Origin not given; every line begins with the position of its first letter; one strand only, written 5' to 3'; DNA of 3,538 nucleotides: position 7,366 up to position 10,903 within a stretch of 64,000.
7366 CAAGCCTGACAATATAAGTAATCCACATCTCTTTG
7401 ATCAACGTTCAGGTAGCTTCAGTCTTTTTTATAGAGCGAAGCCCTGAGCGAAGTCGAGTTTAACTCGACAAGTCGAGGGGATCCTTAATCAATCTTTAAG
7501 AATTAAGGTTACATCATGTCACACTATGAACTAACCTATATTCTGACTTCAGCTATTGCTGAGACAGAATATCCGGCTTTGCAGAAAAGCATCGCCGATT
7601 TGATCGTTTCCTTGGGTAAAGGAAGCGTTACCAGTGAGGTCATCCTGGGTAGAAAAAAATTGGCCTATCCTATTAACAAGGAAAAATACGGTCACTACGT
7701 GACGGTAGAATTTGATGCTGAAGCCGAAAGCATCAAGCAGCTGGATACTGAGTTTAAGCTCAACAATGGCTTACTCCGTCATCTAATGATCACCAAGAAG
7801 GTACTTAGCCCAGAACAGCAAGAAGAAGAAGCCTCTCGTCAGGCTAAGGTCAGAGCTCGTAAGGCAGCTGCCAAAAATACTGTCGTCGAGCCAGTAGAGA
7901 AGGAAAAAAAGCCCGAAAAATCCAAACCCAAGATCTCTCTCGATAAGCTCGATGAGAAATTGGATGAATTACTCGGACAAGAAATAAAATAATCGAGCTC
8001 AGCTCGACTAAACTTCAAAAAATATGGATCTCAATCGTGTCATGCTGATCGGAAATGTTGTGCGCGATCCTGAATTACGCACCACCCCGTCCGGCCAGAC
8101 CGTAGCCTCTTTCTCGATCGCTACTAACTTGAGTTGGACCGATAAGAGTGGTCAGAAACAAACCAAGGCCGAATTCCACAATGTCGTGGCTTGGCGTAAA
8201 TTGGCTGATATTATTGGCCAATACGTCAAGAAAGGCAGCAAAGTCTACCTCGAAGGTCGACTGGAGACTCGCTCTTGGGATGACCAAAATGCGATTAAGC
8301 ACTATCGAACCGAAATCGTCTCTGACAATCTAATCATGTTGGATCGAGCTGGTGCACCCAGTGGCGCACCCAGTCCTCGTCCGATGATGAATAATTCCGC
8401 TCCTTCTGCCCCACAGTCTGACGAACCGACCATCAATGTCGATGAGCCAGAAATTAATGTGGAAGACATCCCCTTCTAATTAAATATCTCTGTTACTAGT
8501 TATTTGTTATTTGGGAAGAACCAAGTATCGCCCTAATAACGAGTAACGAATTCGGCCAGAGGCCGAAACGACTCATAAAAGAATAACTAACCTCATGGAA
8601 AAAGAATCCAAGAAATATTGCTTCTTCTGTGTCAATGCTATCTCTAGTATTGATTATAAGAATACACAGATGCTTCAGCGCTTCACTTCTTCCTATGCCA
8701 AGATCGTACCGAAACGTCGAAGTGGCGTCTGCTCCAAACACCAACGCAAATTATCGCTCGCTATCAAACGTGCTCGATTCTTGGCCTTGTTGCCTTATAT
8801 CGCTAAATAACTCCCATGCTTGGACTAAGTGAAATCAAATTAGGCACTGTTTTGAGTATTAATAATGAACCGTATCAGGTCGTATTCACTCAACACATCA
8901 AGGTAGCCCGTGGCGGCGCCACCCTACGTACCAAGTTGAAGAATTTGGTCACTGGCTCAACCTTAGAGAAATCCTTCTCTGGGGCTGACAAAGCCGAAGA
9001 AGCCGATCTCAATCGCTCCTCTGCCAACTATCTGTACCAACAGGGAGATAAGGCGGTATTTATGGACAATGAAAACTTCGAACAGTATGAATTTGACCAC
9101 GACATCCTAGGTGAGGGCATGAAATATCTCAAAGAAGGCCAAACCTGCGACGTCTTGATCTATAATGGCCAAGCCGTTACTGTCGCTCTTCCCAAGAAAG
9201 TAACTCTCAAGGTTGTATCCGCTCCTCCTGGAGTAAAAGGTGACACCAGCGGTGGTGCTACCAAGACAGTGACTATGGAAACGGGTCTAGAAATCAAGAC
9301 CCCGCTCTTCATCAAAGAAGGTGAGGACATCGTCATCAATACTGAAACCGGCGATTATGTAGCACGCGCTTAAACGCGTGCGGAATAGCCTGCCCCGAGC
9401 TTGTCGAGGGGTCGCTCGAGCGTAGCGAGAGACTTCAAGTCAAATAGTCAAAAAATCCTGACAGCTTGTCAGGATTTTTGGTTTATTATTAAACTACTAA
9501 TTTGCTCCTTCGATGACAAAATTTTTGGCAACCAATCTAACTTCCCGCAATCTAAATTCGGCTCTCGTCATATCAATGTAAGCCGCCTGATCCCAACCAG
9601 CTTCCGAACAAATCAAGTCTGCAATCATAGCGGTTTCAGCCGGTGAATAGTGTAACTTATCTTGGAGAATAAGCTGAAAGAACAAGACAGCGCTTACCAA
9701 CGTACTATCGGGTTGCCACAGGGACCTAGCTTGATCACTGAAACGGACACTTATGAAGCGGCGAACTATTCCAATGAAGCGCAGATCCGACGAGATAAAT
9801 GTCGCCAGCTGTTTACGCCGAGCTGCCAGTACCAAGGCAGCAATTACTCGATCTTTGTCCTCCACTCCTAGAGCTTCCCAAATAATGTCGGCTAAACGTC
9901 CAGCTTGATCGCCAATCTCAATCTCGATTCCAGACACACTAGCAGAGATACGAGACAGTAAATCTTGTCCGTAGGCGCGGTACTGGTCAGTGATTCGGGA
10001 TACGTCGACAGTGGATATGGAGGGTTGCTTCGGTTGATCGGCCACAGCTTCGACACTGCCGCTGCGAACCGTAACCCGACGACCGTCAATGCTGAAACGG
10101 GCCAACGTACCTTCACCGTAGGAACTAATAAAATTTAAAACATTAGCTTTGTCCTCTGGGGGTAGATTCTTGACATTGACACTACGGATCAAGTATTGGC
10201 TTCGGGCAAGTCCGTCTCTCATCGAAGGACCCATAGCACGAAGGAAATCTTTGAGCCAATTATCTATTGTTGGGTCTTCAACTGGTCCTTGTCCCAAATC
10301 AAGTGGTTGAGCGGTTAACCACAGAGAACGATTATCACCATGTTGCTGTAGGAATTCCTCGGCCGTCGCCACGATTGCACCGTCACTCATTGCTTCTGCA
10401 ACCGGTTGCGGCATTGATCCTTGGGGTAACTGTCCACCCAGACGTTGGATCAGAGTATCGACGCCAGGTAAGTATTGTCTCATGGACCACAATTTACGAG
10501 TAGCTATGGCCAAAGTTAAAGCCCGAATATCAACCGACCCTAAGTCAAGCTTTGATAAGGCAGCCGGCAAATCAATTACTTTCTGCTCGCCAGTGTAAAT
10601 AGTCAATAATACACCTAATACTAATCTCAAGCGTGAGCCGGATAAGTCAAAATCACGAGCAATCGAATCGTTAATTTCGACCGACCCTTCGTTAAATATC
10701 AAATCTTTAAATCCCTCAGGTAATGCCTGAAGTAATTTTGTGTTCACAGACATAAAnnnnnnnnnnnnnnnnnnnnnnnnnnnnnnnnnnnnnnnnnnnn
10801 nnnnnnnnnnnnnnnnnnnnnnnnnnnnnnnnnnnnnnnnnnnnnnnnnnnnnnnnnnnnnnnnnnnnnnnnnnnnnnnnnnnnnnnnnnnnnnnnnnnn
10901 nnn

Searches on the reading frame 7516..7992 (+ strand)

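Call 10: search_protein_families(library=pfam, proteins=[window:7516-7992:+], max_evalue=0.01)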
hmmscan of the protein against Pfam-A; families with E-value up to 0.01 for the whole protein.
window:7516-7992:+ (158 aa): 1 family
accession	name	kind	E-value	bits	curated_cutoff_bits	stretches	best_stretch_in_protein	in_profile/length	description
PF01250.22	Ribosomal_S6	-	7.6e-21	74.5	27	1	3-92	1-89/90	Ribosomal protein S6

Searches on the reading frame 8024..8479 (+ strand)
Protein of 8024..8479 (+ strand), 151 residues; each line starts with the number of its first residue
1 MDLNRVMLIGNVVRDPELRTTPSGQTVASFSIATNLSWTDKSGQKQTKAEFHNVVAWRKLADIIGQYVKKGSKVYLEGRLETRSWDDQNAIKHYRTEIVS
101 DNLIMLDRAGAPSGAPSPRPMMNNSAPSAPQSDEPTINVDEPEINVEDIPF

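Call 10: search_protein_families(library=pfam, proteins=[window:8024-8479:+], max_evalue=0.01)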
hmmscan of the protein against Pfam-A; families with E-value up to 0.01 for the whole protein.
window:8024-8479:+ (151 aa): 2 families
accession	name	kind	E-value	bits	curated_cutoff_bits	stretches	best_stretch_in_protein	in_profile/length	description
PF00436.31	SSB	-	2.5e-38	130.7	26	1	3-105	1-103/104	Single-strand binding protein family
PF22657.2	SSB_1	-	5.8e-05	23.6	27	1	4-89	1-84/91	Another single-strand binding protein family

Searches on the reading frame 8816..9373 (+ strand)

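Call 10: search_protein_families(library=pfam, proteins=[window:8816-9373:+], max_evalue=0.01)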
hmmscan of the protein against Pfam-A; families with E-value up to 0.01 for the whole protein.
window:8816-9373:+ (185 aa): 3 families
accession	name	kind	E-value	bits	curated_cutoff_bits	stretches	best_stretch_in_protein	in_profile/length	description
PF09285.17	Elong-fact-P_C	-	5e-23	81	25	1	129-184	1-56/56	Elongation factor P, C-terminal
PF01132.26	EFP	-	3.2e-21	75.5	27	1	70-121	3-54/54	Elongation factor P (EF-P) OB domain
PF08207.18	EFP_N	-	1.1e-18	67.4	23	1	5-59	3-57/58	Elongation factor P (EF-P) KOW-like domain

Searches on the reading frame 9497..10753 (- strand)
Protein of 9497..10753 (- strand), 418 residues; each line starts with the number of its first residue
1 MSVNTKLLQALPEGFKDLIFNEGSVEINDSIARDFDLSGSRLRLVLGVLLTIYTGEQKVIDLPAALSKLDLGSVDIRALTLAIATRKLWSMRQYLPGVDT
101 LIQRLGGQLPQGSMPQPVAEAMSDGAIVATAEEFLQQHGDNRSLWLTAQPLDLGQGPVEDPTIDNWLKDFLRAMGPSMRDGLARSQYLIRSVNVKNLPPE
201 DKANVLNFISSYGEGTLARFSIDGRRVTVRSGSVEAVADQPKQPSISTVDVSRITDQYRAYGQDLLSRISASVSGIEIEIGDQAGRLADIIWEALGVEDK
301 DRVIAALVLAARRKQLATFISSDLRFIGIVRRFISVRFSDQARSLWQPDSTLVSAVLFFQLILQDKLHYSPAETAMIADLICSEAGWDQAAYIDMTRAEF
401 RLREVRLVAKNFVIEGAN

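Call 9: search_protein_families(library=pfam, proteins=[window:9497-10753:-], max_evalue=0.01)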
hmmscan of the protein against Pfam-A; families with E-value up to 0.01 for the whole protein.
window:9497-10753:- (418 aa): 0 families

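Call 11: search_protein_families(library=ncbifam, proteins=[window:9497-10753:-], max_evalue=0.1)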
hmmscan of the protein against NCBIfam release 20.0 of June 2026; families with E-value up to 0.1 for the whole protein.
window:9497-10753:- (418 aa): 0 families

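Call 70: search_protein_families(library=pfam, alignment_id=A5, max_evalue=0.1)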
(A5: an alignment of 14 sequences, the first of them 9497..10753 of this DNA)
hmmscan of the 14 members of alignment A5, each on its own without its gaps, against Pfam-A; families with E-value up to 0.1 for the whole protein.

A. member 1, window:9497-10753:- (418 aa): 0 families

B. families by the number of members that match (of 14 scanned): 5 families
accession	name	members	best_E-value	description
PF17880.6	Yos9_DD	1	0.0011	Yos9 dimerzation domain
PF24274.1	NttE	1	0.047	T2SS substrate NttE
PF10507.14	TMEM65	1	0.063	Transmembrane protein 65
PF08059.18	SEP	1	0.093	SEP domain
PF24720.1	DUF7673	1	0.097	Family of unknown function (DUF7673)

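Call 120: find_homologous_proteins(query=A5)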
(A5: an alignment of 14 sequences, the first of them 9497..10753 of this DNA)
Query A5 (14 sequences) (418 aa, profile of the alignment): 4 proteins with E <= 0.001 among 8000 candidates.
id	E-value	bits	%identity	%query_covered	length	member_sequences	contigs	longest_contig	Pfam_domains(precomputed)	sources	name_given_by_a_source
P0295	3.6e-144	499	52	98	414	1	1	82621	-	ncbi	ncbi:MAG: hypothetical protein V1846_01625 [Candidatus Komeilibacteria bacterium]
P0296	4.6e-135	469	93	100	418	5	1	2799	-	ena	-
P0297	8.6e-127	442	74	98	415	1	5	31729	-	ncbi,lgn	-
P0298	5.9e-73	264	22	59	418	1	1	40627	-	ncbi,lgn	-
